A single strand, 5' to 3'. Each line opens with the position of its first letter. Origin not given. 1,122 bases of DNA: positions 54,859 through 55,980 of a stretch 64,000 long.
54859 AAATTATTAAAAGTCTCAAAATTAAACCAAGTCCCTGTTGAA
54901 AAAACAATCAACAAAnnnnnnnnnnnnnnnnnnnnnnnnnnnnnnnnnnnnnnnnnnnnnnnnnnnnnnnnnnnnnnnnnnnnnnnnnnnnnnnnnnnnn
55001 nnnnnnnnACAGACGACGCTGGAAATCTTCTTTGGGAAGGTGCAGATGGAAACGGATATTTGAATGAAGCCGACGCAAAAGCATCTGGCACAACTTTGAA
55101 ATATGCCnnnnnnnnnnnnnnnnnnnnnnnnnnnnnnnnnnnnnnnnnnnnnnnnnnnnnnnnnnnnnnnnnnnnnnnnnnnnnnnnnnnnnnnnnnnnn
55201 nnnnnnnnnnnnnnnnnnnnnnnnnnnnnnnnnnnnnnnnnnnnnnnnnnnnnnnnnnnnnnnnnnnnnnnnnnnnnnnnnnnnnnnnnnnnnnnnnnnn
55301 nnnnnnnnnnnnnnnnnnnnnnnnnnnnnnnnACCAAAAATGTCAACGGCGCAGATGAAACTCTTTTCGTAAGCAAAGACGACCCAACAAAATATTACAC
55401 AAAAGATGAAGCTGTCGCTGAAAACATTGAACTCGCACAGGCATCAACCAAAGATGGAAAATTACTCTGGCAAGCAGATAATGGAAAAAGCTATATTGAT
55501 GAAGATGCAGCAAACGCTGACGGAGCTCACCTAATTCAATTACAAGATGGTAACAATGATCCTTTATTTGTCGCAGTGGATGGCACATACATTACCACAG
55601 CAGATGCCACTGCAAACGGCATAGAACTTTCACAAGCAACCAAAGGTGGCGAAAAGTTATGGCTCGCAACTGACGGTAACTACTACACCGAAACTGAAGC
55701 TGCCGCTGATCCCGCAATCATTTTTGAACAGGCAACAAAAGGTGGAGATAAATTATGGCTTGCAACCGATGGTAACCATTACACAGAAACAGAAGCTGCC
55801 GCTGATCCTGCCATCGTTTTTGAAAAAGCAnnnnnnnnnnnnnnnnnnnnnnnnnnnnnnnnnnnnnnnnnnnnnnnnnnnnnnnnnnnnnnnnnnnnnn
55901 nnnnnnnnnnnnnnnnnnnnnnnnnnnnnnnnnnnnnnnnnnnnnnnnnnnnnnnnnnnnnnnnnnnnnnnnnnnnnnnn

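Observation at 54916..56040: FlgE is roughly doubled in size by 11 tandem ~32-aa repeats of an unrecognised LW-x-A-x-DGN-x-Y unit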

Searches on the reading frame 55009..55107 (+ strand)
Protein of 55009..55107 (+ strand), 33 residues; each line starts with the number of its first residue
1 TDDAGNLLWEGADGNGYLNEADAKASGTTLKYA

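Call 26: search_protein_representatives(alignment_id=A3)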
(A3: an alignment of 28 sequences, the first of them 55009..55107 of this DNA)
Query: 28 sequences, 33 profile positions. Proteins with E-value up to 0.001 (for the whole library): 13; up to 1e-10: 3; up to 1e-30: 1. The best 13 are listed.
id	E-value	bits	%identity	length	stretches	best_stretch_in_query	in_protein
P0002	1.0e-94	325.8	-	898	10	1-31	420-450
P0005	9.3e-12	60.6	-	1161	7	7-20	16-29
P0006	3.7e-11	58.7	-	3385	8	2-22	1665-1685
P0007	3.0e-09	52.6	-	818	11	6-30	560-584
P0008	1.7e-08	50.2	-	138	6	3-17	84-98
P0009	3.4e-07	46.0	-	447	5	5-24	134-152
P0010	5.1e-06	42.3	-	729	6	7-19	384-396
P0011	1.2e-05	41.0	-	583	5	12-33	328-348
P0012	1.5e-05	40.7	-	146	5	4-15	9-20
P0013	2.6e-05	40.0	-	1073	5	11-33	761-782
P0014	6.4e-05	38.7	-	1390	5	4-15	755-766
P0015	2.9e-04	36.6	-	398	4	9-31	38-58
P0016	8.0e-04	35.2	-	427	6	2-11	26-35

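Call 29: search_protein_families(library=pfam, proteins=[P0007, P0006, P0009, P0010, P0013, P0014, P0016], max_evalue=1)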
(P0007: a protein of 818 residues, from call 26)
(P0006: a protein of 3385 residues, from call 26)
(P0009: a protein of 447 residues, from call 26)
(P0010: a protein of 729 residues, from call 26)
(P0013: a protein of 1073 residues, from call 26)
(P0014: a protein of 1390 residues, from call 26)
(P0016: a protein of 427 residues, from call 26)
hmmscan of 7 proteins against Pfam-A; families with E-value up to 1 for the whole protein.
P0007 (818 aa): 10 families
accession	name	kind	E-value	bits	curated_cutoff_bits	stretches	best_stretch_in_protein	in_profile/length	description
PF00096.32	zf-C2H2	-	0.0018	19.1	25.2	0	420-433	1-12/23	Zinc finger, C2H2 type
PF12874.13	zf-met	-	0.021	15.6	21.2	0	267-283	3-19/25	Zinc-finger of C2H2 type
PF12171.14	zf-C2H2_jaz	-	0.036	14.7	22.6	0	266-283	3-20/27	Zinc-finger double-stranded RNA-binding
PF13894.12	zf-C2H2_4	-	0.072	14.3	27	0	266-283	2-19/24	C2H2-type zinc finger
PF13717.11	Zn_ribbon_4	-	0.091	13.2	30.3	1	256-274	17-35/36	zinc-ribbon domain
PF12690.13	BsuPI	-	0.15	12.5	22.9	0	377-411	39-73/101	Intracellular proteinase inhibitor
PF23107.1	Zf-C2H2_ZNF451_C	-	0.21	12.6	30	0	245-279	19-53/59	Two consecutive Zinc fingers C2H2 type, ZNF451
PF03250.19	Tropomodulin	-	0.23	11.8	23.3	0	105-151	66-112/142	Tropomodulin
PF09743.14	E3_UFM1_ligase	-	0.32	11.1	23.2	0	635-656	44-65/272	E3 UFM1-protein ligase 1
PF03931.21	Skp1_POZ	-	0.35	11.5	21.9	0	634-647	6-19/62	Skp1 family, tetramerisation domain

P0006 (3385 aa): 11 families
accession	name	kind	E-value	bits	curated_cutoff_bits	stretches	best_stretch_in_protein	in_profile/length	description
PF18669.6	Trp_ring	-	1.5e-209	678.8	27.1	14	2937-2987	1-51/51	Trimeric autotransporter adhesin Trp ring domain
PF18877.6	SSSPR-51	-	8.6e-21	74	27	7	1661-1682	3-24/48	SSSPR-51 domain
PF05662.19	YadA_stalk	-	4.4e-13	49.8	28.4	2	598-627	1-30/43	Coiled stalk of trimeric autotransporter adhesin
PF13018.11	ESPR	-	2e-12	47.8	25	1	1-40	1-44/50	Extended Signal Peptide of Type V secretion system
PF03895.21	YadA_anchor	-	3.8e-10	40.1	22.7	1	3271-3324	2-56/60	YadA-like membrane anchor domain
PF02152.23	FolB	-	5.5e-07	30.5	31.8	0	2620-2656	63-99/113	Dihydroneopterin aldolase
PF05658.19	YadA_head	-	4e-05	24.3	25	3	308-328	7-27/27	YadA head domain repeat (2 copies)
PF17891.6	FluMu_N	-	0.014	15.5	25.8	0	1907-1927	12-32/49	Mu-like prophage FluMu N-terminal domain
PF16270.11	DUF4923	-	0.085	13.1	22.8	0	2796-2850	104-158/176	Lipocalin-like domain (DUF4923)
PF17791.7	MG3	-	0.3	11.8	23.1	0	1578-1644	13-81/84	Macroglobulin domain MG3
PF18603.7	LAL_C2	-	0.36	11.6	29.4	0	1897-1929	35-69/78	L-amino acid ligase C-terminal domain 2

P0009 (447 aa): 5 families
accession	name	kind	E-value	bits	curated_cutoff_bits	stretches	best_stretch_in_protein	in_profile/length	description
PF19755.4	DUF6242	-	2.3e-09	37.9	29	3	193-269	140-216/217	Domain of unknown function (DUF6242)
PF13088.12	BNR_2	-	3.8e-05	23.6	31.4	1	174-369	81-248/277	BNR repeat-like domain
PF24316.1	Tli3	-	0.004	17.9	27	1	351-381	78-106/129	T6SS Tli3 immunity protein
PF02012.26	BNR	-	0.018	15.4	27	2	307-318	1-12/12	BNR/Asp-box repeat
PF15899.11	BNR_6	-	0.12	13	27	0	306-318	1-13/14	BNR-Asp box repeat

P0010 (729 aa): 1 family
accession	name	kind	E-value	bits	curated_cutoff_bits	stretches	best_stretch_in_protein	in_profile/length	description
PF07938.18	Fungal_lectin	-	0.037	13.9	25.3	0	586-670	161-244/299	Fungal fucose-specific lectin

P0013 (1073 aa): 11 families
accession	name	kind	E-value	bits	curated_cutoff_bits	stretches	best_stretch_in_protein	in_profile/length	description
PF16184.11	Cadherin_3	-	7e-148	483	25.5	6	496-598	3-105/106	Cadherin-like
PF17963.7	Big_9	-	4.5e-25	88.8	23.6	6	614-710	11-89/89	Bacterial Ig domain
PF00028.23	Cadherin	-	4.6e-19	69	28.8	2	283-365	2-86/93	Cadherin domain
PF17847.7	GlcV_C_terminal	-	8e-13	49.1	27.6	1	480-507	18-45/61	Glucose ABC transporter C-terminal domain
PF17803.7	Cadherin_4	-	4.8e-11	43.5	25.1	7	482-545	2-64/71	Bacterial cadherin-like domain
PF08205.18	C2-set_2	-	5e-09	36.5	21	0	899-944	30-76/89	CD80-like C2-set immunoglobulin domain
PF03174.19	CHB_HEX_C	-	6e-08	33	23.6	0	769-802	17-50/76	Chitobiase/beta-hexosaminidase C-terminal domain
PF23592.1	Cadherin_CELSR2_9th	-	0.00024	21.6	36.8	1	290-368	26-97/100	CELSR2-like, ninth cadherin domain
PF21471.3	Reelin_subrepeat-B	-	0.0011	19.2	27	1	185-262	44-125/127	Reelin subrepeat B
PF04221.18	RelB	-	0.0035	17.7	22.4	0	805-832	17-44/82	RelB antitoxin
PF13287.12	Fn3_assoc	-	0.012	16.1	23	0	632-666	3-39/59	Fn3 associated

P0014 (1390 aa): 6 families
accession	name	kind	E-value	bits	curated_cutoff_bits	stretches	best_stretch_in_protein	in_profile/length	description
PF06268.19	Fascin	-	2.1e-29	102.3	23.1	5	672-729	38-89/108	Fascin domain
PF01223.29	Endonuclease_NS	-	2.7e-18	66.9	23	1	49-238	14-177/223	DNA/RNA non-specific endonuclease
PF13930.12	Endonuclea_NS_2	-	8e-06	26.5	27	1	112-196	32-113/132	DNA/RNA non-specific endonuclease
PF18220.6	BspA_v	-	0.0001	22.6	25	0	1034-1057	5-28/150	Adhesin BspA variable domain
PF05791.16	Bacillus_HBL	-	0.11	12.8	29.1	0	814-850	52-88/177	Bacillus haemolytic enterotoxin (HBL)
PF22126.3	C2c1_RuvC-like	-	0.13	12.6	27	0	1120-1198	24-99/179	C2c1 CRISPR-Cas endonuclease, RuvC-like domain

P0016 (427 aa): 12 families
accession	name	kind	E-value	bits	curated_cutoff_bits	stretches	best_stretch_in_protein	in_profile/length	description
PF06739.17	SBBP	-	4.3e-34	116.6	20.5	6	101-125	10-34/38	Beta-propeller repeat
PF13540.12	RCC1_2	-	6.6e-07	29.4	22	0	108-123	11-26/30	Regulator of chromosome condensation (RCC1) repeat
PF07494.17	Reg_prop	-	1.2e-06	28.4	20.4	0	20-35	7-21/24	Two component regulator propeller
PF01436.27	NHL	-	1.1e-05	25.7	20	0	48-61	5-18/28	NHL repeat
PF03527.20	RHS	-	5e-05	23.5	27.9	0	84-97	16-29/38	RHS protein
PF11910.14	NdhO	-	0.006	17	25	0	353-373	40-60/66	Cyanobacterial and plant NDH-1 subunit O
PF10647.15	Gmad1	-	0.022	15.1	20.5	0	178-225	21-68/251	Lipoprotein LpqB beta-propeller domain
PF24399.1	DUF7543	-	0.039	14.4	27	0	189-212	16-39/71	Family of unknown function (DUF7543)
PF13629.12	T2SS-T3SS_pil_N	-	0.15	12.2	23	0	165-190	27-52/72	Pilus formation protein N terminal region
PF17164.10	DUF5122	-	0.23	12.2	27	0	5-30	4-31/36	Domain of unknown function (DUF5122) beta-propeller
PF06977.17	SdiA-regulated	-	0.4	10.3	21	0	217-235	221-239/249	SdiA-regulated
PF24839.1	DUF7718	-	0.42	10.9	25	0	197-213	34-50/104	Domain of unknown function (DUF7718)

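Call 61: find_encoding_contigs(protein=P0007, flank=6000, max_places=2)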
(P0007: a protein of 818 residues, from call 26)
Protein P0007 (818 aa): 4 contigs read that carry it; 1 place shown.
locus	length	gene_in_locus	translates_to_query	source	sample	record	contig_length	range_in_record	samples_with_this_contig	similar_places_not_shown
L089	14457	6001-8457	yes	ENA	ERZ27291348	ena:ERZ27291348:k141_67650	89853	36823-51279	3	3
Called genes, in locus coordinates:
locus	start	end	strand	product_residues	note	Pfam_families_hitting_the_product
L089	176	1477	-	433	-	PF13657:Couple_hipA (weak), PF07804:HipA_C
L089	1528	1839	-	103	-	-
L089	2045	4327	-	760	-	-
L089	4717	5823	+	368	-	-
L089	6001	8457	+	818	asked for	-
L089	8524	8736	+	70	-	-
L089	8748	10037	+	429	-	-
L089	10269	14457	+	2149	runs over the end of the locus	PF08341:TED (weak), PF17210:SdrD_B (faint), PF17802:SpaA, PF18202:TQ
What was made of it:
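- The one plausible relative of the repeat sits in a Gram-positive adhesin neighbourhood (call 61). It lies next to a TED/SpaA/TQ adhesin gene (call 61).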

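Call 67: search_protein_families(library=phrogs, proteins=[P0007], max_evalue=1)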
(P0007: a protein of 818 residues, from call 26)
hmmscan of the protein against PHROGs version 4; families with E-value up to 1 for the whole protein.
P0007 (818 aa): 11 families
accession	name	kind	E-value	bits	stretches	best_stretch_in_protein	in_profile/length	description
phrog_1578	-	unknown function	1.5e-11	44.6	0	481-509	41-69/78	-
phrog_33851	-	unknown function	2.3e-09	38.5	0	194-214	11-32/127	-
phrog_5109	-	unknown function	6.2e-09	37.1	0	560-580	4-24/68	-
phrog_2235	-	tail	3.5e-05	24.9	0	523-580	16-76/102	minor tail protein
phrog_1575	-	unknown function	0.00012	23.1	0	601-617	10-26/45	-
phrog_27050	-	unknown function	0.01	17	0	668-686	9-27/145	-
phrog_29132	-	unknown function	0.03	15.5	0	604-630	27-54/57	-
phrog_33005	-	unknown function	0.13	13.2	0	168-197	16-45/140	-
phrog_27928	-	unknown function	0.29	12.5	0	341-375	55-89/97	-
phrog_24109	-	unknown function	0.38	11.9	0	336-366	37-67/74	-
phrog_17007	-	unknown function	0.88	10.6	0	363-380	24-41/52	-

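Call 77: search_solved_structures(query=A3, max_evalue=10, show_alignments=3)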
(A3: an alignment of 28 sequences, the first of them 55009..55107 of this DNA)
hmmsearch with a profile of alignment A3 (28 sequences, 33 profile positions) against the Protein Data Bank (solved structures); distinct sequences matched with E-value up to 10: 6.
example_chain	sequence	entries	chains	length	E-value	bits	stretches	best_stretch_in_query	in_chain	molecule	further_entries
6ohh_A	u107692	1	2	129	0.79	12.8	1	12-28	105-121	EF1p2_mFAP2b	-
7fh6_A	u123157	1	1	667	1.3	12.2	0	2-21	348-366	CylK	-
7fh8_A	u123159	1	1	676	1.3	12.1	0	2-21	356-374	CylK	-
7fh7_A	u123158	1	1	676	1.4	12.1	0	2-21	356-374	CylK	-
7ron_A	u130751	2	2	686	3.5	10.8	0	2-21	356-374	CylK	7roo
3ohg_A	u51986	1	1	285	6.2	10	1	3-19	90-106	Uncharacterized protein from DUF2233 family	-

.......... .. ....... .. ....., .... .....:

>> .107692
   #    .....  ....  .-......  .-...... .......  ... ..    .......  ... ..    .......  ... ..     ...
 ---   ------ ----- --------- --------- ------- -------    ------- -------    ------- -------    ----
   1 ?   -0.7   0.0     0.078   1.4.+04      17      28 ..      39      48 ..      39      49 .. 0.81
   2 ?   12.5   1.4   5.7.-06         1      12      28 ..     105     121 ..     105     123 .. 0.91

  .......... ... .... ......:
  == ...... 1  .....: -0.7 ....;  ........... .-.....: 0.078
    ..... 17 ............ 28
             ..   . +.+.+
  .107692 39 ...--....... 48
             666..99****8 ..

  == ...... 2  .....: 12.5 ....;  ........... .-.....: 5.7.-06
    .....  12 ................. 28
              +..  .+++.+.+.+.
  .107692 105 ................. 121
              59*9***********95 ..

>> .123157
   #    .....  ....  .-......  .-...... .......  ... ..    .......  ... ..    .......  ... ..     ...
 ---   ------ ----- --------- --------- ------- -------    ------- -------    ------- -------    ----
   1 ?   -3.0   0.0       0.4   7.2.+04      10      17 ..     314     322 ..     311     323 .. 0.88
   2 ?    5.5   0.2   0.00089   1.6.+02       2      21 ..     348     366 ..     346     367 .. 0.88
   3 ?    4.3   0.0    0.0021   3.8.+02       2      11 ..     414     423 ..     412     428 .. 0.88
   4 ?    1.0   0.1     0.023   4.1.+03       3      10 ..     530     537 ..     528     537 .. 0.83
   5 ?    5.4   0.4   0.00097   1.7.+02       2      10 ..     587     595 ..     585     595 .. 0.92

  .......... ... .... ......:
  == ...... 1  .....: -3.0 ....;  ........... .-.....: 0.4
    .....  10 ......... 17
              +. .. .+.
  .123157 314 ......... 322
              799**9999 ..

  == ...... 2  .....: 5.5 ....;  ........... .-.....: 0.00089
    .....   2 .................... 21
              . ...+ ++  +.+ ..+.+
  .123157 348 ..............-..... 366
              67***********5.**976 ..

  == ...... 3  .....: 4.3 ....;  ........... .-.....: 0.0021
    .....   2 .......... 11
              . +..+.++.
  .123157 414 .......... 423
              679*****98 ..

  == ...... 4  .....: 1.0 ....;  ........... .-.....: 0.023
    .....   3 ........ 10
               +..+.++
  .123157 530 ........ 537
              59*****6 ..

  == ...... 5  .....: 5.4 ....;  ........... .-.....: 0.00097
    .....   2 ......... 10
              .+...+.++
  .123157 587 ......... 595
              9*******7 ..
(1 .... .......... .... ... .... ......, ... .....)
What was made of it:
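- Tried and rejected: The apparent EF-hand similarity (6ohh, E 0.79) is rejected because the register of the Ca-binding positions does not fit (call 77).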

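Call 85: search_protein_families(library=phrogs, alignment_id=A3, max_evalue=10)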
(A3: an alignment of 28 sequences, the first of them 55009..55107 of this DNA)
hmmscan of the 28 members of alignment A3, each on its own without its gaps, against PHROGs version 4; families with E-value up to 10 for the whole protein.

A. member 1, window:55009-55107:+ (33 aa): 0 families

B. families by the number of members that match (of 28 scanned): 3 families
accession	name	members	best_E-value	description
phrog_35130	-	1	0.26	-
phrog_23963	-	1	0.31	-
phrog_18415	-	1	0.34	-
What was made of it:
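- On P0007-type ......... repeat: FlgE units do not hit the PHROGs that P0007 hits (call 85).
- Closest known: P0007-type '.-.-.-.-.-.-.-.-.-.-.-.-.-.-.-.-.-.' repeats. Different: Individual FlgE units do not hit the PHROG families that P0007 hits (calls 67, 85).
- Tried and rejected: PHROGs: the FlgE insert and its single units gave nothing significant (calls 67, 85).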

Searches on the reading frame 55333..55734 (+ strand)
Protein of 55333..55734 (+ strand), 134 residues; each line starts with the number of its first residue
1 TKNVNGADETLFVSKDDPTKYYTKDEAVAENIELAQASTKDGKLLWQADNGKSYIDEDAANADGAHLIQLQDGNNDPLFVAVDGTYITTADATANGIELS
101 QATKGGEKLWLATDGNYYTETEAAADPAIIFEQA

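Call 41: predict_structure(alignment_id=A5)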
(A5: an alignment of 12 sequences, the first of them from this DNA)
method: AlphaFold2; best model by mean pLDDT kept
length: 134 residues; sequences in the alignment: 12
mean_pLDDT: 64.3   pTM: 0.37
mean pLDDT of the five models: 64.3, 63.0, 55.5, 54.9, 54.6
residues with pLDDT >= 90: 4; 70-90: 34; 50-70: 87; < 50: 9
segments of 3 or more residues with pLDDT < 50: 38-43
pLDDT, mean of each block of 10 residues (from residue 1): 68 65 67 51 53 59 58 57 62 68 63 77 89 63
secondary structure, 60 per line:
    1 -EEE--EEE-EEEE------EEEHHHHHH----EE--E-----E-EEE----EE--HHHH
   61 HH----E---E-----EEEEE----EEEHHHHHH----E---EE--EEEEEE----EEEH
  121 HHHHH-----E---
elements in order: E2-4 E7-9 E11-14 E21-23 H24-29 E46-48 H57-62 E77-81 E86-88 H89-94 E107-112 E117-119 H120-125

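Call 43: fold_search(model_id=the predicted structure, library=pdb)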
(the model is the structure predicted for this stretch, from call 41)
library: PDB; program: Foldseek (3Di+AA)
matches with E <= 10: 110; with E <= 0.001: 0
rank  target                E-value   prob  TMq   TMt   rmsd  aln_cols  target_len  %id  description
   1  4qfq_A                2.1e-02  0.47  0.18  0.24  13.8       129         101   13  Crystal structure of natvie Npu DnaE split intein (released 2015-05-27)
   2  4lx3_A                2.2e-02  0.47  0.18  0.24  13.9       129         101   13  Conserved Residues that Modulate Protein trans-Splicing of Npu DnaE Split Intein (released 2014-06-25)
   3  5ol7                  1.0e-01  0.25  0.18  0.17  13.8       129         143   12  Crystal structure of an inactivated Npu SICLOPPS intein with CFAHPQ extein (released 2017-09-27)
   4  5ol5_C                1.6e-01  0.20  0.17  0.17  14.9       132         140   12  Crystal structure of an inactivated Ssp SICLOPPS intein with CFAHPQ extein (released 2017-09-27)
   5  4kl6_A                1.9e-01  0.16  0.18  0.17  13.8       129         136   13  Crystal structure of dimeric form of NpuDnaE intein (released 2013-09-04)
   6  5ol6_A                2.4e-01  0.13  0.17  0.16  13.9       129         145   12  Crystal structure of an inactivated Npu SICLOPPS intein with CAFHPQ extein (released 2017-09-27)
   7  2b0u_D                3.1e-01  0.07  0.18  0.12  15.6       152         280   12  The Structure of the Follistatin:Activin Complex (released 2005-10-11)
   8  5ol1                  3.7e-01  0.15  0.19  0.18  13.9       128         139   12  Crystal structure of an inactivated Ssp SICLOPPS intein with a CAFHPQ extein (released 2017-09-27)
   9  2b0u_C                3.9e-01  0.08  0.16  0.08  20.3       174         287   12  The Structure of the Follistatin:Activin Complex (released 2005-10-11)
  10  4kl6_B                4.5e-01  0.12  0.17  0.17  13.8       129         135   13  Crystal structure of dimeric form of NpuDnaE intein (released 2013-09-04)
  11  2keq_MODEL_1_A        4.7e-01  0.10  0.20  0.19  11.7       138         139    9  Solution structure of DnaE intein from Nostoc punctiforme (released 2009-05-19)
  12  4kl5_B                5.0e-01  0.10  0.18  0.17  13.1       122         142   13  Crystal structure of NpuDnaE intein (released 2013-09-04)
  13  5ol5_A                5.7e-01  0.12  0.19  0.18  13.8       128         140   12  Crystal structure of an inactivated Ssp SICLOPPS intein with CFAHPQ extein (released 2017-09-27)
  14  5jhw_D                6.9e-01  0.06  0.18  0.11  15.0       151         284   12  Crystal Structure of the GDF11:Follistatin 288 complex (released 2017-03-22)
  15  1zde                  7.3e-01  0.08  0.20  0.18  12.1       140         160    8  1.95 Angstrom Crystal Structure of a dnaE Intein Precursor from Synechocystis Sp. Pcc 6803 (released 2006-01-24)
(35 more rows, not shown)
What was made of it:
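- Foldseek found nothing (call 43).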

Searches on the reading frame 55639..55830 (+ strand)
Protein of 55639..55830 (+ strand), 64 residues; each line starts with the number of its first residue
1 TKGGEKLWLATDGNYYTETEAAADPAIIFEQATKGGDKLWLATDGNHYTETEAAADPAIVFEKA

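Call 51: find_homologous_proteins(query=A8, max_evalue=0.001)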
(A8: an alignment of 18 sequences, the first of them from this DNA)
Query A8 (18 sequences): 4956 candidates shared short words with the query, none scored E <= 0.001.
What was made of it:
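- On P0007-type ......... repeat: A combined profile search returned nothing (call 51).
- Tried and rejected: A combined FlgE+P0007 two-unit profile in find_homologous_proteins returned nothing (call 51).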
